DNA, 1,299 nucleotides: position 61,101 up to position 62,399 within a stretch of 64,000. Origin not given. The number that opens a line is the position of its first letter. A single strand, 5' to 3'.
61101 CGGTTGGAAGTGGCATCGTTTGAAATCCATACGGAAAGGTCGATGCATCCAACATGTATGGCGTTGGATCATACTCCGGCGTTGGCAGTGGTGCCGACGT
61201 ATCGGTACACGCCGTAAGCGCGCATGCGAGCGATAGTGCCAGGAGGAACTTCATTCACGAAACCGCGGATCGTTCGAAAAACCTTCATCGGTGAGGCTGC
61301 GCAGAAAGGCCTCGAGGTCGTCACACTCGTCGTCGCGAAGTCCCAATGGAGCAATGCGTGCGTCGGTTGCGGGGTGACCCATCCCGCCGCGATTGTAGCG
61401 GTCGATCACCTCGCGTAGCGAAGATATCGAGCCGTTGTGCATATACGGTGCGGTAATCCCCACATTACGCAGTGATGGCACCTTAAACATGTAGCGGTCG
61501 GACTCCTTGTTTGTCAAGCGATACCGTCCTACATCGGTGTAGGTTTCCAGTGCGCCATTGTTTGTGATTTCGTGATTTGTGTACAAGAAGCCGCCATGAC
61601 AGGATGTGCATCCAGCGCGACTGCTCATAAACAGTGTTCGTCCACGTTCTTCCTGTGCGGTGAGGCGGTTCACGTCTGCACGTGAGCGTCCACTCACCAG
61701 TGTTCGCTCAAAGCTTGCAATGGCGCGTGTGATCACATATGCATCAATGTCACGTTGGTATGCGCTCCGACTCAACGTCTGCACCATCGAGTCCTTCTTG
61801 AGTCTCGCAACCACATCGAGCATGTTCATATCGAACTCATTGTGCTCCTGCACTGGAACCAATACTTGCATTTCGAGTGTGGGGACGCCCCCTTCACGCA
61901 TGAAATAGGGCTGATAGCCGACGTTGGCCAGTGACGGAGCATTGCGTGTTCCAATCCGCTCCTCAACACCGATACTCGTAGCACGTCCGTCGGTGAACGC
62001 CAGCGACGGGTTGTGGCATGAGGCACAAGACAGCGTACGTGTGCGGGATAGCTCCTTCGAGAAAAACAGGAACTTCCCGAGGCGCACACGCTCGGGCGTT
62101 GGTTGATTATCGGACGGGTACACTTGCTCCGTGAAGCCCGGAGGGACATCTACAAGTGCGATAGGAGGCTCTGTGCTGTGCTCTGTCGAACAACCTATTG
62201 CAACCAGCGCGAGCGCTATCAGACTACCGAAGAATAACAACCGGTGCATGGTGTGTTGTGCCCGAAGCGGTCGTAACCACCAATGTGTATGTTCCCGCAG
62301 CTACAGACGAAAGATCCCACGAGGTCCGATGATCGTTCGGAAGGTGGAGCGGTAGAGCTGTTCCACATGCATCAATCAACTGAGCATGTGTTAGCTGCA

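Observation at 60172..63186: MbnP-like WxW protein with a T9SS export tail, followed by two tandem MauG/MbnH-like di-haem enzymes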

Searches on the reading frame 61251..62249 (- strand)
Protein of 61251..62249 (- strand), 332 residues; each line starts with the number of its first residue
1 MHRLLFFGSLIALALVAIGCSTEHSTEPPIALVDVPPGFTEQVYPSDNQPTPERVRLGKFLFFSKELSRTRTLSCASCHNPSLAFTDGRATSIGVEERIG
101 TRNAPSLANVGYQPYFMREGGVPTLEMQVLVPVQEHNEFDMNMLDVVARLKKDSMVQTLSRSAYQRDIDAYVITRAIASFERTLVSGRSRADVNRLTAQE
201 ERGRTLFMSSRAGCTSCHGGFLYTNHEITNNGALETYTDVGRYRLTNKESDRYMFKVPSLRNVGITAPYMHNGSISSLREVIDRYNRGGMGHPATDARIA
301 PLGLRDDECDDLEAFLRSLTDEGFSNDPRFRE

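Call 3: search_protein_families(library=pfam, proteins=[window:61251-62249:-], max_evalue=0.01)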
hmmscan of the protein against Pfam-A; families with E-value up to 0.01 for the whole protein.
window:61251-62249:- (332 aa): 6 families
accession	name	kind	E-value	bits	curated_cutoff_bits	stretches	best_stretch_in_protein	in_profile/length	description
PF03150.19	CCP_MauG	-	9.2e-44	150.1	25.6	1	52-192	1-141/149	Di-haem cytochrome c peroxidase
PF00034.26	Cytochrom_C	-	9.8e-08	33.6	21.3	1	201-319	2-89/90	Cytochrome c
PF21419.2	RoxA-like_Cyt-c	-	1.9e-07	31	26.7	1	258-287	5-34/39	RoxA-like, cytochrome c-like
PF09086.16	DUF1924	-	0.00037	21.2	22.5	0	56-84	9-38/96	Domain of unknown function (DUF1924)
PF14522.11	Cytochrome_C7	-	0.0016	18.7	24.8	0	70-85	10-54/67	Cytochrome c7 and related cytochrome c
PF09699.15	Paired_CXXCH_1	-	0.0085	16.2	20.6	0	74-81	8-15/41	Doubled CXXCH motif (Paired_CXXCH_1)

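Call 4: search_protein_families(library=ncbifam, proteins=[window:61251-62249:-], max_evalue=0.01)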
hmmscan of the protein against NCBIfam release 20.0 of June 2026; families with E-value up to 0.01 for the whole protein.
window:61251-62249:- (332 aa): 8 families
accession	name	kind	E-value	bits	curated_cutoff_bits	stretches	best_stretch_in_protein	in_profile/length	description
TIGR04039.1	MXAN_0977_Heme2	hypoth_equivalog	1.8e-72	244.2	362.85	1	45-331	2-333/336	MbnH family di-heme enzyme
TIGR03791.1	TTQ_mauG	equivalog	4.2e-52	177.2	443.85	1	51-322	2-281/291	tryptophan tryptophylquinone biosynthesis enzyme MauG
TIGR03981.2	SAM_quin_mod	hypoth_equivalog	1.6e-29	103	340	2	133-283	191-356/411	His-Xaa-Ser system-associated MauG-like protein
NF052341.1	hydrazine_gamma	equivalog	3.6e-08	32.7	625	1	53-231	66-228/339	hydrazine synthase subunit gamma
NF040606.1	CytoC_perox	subfamily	4.6e-07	29.4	150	1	52-282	295-453/524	di-heme-cytochrome C peroxidase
NF052342.1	hydrazine_BC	exception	1e-05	23.9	1250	1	52-221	416-569/690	hydrazine synthase subunit beta-gamma fusion subunit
TIGR04484.1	thiosulf_SoxA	equivalog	0.0042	16.4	110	0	50-81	103-132/212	sulfur oxidation c-type cytochrome SoxA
NF051462.1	RoxC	equivalog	0.0082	14.3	900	1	255-288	653-686/812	putative rubber dioxygenase RoxC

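Call 6: search_solved_structures(query=window:61251-62249:-, max_evalue=0.001, show_alignments=0)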
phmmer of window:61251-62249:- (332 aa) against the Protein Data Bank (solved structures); distinct sequences matched with E-value up to 0.001: 30.
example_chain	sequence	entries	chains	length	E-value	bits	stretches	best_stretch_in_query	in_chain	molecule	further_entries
6e1c_A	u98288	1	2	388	2.2e-42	148.5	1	9-331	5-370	Di-heme enzyme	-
9qdt_A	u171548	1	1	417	3.7e-35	124.8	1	41-291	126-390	Probable cytochrome c peroxidase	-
4aao_A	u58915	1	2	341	8.8e-34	120.2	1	46-298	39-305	CYTOCHROME C551 PEROXIDASE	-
4aal_A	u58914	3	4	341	8.9e-34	120.2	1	46-298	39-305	CYTOCHROME C551 PEROXIDASE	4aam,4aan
2c1u_A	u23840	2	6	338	3.5e-31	111.7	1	49-321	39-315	DI-HAEM CYTOCHROME C PEROXIDASE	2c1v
3o5c_A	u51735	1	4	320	1.5e-30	109.6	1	50-296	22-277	Cytochrome c551 peroxidase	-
3hq8_A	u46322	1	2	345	3.3e-30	108.5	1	47-321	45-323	Cytochrome c551 peroxidase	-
1zzh_A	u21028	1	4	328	3.3e-30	108.5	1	41-299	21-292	cytochrome c peroxidase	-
3hq6_A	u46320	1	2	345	6e-30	107.7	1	47-321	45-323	Cytochrome c551 peroxidase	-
3hq9_A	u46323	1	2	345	8.2e-30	107.2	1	47-321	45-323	Cytochrome c551 peroxidase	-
1iqc_A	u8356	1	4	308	1.2e-29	106.7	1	52-288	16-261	di-heme peroxidase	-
3hq7_A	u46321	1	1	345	3e-29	105.4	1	47-321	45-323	Cytochrome c551 peroxidase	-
1nml_A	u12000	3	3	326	4.8e-28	101.4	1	47-320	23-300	di-haem cytochrome c peroxidase | Cytochrome c peroxidase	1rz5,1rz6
6qkn_A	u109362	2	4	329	5.4e-27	97.9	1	51-291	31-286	Cytochrome-c peroxidase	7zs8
6fu3_A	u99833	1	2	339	6e-27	97.8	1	51-291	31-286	Protein CcpR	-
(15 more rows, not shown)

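Call 61: search_solved_structures(query=window:61251-62249:-, max_evalue=1e-30, show_alignments=3)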
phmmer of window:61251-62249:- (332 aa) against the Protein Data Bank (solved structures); distinct sequences matched with E-value up to 1e-30: 5.
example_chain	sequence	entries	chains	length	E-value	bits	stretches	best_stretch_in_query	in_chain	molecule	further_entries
6e1c_A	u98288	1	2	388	2.2e-42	148.5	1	9-331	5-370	Di-heme enzyme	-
9qdt_A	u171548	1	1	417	3.7e-35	124.8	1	41-291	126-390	Probable cytochrome c peroxidase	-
4aao_A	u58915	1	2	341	8.8e-34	120.2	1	46-298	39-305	CYTOCHROME C551 PEROXIDASE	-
4aal_A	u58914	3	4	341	8.9e-34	120.2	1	46-298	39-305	CYTOCHROME C551 PEROXIDASE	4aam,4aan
2c1u_A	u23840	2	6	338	3.5e-31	111.7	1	49-321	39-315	DI-HAEM CYTOCHROME C PEROXIDASE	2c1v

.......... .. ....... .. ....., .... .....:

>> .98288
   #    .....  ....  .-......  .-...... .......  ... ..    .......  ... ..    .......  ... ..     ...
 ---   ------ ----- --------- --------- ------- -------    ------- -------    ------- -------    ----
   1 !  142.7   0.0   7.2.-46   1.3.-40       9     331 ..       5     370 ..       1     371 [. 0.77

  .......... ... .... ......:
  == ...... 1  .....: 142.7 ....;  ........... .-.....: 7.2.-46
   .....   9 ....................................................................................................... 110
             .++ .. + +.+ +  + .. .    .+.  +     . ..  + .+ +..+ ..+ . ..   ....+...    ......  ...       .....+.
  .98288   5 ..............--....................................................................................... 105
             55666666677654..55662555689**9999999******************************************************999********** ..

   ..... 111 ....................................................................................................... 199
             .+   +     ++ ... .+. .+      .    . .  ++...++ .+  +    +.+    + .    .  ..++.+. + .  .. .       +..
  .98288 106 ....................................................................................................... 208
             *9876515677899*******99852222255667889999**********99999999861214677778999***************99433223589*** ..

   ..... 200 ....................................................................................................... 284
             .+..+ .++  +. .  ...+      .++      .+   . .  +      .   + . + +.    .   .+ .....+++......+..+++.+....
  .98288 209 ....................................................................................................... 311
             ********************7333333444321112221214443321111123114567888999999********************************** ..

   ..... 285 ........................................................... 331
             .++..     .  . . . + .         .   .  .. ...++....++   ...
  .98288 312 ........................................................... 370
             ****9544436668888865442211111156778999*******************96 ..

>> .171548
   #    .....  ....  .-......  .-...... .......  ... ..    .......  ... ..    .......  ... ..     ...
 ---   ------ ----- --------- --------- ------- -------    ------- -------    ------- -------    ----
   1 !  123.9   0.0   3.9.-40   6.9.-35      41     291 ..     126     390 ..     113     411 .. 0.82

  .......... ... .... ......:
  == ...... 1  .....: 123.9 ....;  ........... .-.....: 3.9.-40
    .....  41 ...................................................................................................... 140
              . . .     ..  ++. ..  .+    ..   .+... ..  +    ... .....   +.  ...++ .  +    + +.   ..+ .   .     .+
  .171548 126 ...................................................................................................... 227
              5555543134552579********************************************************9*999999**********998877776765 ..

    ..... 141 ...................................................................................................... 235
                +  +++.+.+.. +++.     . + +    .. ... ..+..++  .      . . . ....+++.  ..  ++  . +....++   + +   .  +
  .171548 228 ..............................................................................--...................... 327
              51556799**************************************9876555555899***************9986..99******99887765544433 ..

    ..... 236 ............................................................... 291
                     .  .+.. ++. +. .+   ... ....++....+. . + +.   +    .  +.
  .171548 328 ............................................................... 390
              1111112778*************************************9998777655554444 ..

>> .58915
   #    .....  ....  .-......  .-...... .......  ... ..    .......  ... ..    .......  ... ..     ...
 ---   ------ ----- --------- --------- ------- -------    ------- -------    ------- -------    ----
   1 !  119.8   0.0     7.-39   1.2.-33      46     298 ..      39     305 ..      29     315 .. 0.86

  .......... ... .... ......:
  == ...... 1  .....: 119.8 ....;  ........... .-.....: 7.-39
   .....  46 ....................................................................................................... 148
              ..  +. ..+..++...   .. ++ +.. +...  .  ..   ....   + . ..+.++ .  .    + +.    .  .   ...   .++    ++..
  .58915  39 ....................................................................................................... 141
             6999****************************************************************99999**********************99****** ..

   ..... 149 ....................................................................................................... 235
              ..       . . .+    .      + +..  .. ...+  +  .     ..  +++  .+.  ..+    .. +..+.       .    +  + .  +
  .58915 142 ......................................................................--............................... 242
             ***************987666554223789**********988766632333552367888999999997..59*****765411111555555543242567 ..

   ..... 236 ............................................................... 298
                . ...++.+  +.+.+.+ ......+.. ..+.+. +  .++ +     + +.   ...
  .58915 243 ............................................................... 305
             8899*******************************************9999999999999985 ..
